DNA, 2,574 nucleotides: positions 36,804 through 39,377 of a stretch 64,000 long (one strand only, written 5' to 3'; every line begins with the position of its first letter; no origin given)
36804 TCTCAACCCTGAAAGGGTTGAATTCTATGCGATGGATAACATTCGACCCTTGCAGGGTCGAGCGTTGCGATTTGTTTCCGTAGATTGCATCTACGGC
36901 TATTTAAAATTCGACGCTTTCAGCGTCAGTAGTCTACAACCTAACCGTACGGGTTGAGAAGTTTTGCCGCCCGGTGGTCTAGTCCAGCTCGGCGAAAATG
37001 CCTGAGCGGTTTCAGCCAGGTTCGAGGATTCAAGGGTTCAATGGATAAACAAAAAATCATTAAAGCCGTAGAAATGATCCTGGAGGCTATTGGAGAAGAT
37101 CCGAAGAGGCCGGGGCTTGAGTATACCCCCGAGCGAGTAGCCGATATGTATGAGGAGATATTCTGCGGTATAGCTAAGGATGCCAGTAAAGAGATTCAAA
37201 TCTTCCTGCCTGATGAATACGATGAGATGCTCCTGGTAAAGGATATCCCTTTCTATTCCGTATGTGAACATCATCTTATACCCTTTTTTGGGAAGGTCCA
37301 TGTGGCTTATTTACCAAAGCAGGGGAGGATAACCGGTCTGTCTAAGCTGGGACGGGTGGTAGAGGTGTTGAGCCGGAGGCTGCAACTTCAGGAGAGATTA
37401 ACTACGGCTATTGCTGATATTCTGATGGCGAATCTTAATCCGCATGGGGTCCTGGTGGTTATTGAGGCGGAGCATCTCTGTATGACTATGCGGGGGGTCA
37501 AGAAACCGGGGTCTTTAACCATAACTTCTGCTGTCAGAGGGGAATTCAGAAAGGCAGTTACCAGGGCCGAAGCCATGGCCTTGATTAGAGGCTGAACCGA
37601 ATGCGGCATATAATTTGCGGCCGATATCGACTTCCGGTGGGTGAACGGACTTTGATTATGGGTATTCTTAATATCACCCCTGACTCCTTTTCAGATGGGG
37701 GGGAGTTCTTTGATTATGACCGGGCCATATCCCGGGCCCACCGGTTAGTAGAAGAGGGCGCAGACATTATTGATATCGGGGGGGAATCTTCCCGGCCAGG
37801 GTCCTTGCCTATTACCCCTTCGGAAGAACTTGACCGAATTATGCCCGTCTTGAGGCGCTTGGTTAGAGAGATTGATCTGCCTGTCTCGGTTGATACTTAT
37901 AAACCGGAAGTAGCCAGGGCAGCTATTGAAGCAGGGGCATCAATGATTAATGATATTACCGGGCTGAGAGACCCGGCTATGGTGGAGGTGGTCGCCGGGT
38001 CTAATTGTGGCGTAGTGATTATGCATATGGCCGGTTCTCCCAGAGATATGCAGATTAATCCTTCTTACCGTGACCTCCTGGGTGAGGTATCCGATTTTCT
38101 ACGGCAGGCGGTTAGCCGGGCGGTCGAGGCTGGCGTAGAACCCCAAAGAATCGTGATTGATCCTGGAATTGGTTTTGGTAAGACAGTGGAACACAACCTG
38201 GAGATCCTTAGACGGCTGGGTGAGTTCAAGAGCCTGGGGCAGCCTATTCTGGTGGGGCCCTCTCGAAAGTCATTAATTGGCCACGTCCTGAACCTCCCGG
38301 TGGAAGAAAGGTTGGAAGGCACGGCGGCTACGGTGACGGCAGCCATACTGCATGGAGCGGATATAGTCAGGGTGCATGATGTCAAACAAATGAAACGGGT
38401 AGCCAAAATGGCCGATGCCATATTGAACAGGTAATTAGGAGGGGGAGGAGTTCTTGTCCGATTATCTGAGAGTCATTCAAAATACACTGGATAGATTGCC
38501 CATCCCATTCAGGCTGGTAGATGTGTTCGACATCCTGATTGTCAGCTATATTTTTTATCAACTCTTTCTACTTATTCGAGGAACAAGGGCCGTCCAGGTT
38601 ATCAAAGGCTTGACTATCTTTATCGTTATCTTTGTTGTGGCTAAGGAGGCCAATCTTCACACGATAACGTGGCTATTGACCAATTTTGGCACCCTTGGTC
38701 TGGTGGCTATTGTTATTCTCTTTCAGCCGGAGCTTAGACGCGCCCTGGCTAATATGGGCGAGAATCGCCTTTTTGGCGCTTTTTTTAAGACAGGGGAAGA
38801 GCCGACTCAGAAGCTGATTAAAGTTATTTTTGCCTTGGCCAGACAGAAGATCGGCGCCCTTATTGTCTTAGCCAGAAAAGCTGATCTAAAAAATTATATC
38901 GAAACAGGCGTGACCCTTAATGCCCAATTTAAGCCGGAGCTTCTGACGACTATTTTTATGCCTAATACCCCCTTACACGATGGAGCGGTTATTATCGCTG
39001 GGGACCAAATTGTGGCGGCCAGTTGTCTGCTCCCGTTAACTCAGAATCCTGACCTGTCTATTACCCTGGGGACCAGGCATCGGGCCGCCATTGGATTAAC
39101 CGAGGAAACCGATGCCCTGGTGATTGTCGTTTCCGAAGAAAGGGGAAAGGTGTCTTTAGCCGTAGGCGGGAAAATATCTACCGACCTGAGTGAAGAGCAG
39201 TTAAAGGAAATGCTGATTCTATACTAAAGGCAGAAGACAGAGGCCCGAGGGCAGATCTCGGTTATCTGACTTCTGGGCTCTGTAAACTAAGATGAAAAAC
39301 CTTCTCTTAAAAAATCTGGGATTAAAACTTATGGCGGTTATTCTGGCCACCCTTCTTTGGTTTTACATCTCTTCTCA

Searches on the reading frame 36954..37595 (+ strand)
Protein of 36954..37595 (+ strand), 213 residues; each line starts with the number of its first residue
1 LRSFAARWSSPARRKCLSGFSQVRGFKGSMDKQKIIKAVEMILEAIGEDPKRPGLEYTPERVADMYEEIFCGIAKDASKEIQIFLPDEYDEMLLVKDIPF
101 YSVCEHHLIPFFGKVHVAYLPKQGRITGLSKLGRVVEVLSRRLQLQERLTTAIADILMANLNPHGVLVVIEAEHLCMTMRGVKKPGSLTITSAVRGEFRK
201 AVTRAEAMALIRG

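Call 79: search_protein_families(library=pfam, proteins=[window:36954-37595:+], max_evalue=0.00001)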
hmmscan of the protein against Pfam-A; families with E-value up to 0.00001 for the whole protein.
window:36954-37595:+ (213 aa): 1 family
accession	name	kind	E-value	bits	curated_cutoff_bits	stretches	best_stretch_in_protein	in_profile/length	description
PF01227.27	GTP_cyclohydroI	-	2.3e-72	242.6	27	1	37-211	3-178/179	GTP cyclohydrolase I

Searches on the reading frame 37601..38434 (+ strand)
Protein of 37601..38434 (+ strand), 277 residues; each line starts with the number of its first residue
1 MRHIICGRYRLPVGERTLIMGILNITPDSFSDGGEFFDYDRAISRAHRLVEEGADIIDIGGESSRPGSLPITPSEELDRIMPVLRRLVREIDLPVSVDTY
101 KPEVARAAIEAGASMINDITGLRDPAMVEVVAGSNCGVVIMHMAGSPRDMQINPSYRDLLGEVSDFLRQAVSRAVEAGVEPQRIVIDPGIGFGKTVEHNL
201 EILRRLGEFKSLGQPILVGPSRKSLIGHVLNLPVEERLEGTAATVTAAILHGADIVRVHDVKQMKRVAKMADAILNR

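Call 79: search_protein_families(library=pfam, proteins=[window:37601-38434:+], max_evalue=0.00001)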
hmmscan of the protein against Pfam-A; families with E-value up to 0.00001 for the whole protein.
window:37601-38434:+ (277 aa): 1 family
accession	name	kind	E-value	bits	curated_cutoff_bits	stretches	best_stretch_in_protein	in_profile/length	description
PF00809.28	Pterin_bind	-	3.9e-91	305.5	25.5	1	20-259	1-244/244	Pterin binding enzyme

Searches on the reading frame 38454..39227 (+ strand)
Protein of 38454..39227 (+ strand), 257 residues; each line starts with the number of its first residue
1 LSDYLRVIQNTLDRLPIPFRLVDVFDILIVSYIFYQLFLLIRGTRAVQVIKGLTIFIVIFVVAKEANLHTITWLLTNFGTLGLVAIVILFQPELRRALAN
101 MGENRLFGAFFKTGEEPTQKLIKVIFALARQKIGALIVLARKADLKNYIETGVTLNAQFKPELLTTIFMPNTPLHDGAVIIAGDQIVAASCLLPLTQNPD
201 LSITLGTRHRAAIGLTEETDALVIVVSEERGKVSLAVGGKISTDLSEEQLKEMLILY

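Call 79: search_protein_families(library=pfam, proteins=[window:38454-39227:+], max_evalue=0.00001)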
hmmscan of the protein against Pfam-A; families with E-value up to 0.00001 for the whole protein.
window:38454-39227:+ (257 aa): 2 families
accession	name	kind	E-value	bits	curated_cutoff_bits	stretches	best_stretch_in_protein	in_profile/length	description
PF02457.21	DAC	-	6.9e-45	151.9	27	1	127-240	6-118/119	DisA bacterial checkpoint controller nucleotide-binding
PF19293.4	CdaA_N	-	2.3e-11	44.1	23.8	1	17-93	3-80/81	CdaA N-terminal transmembrane domain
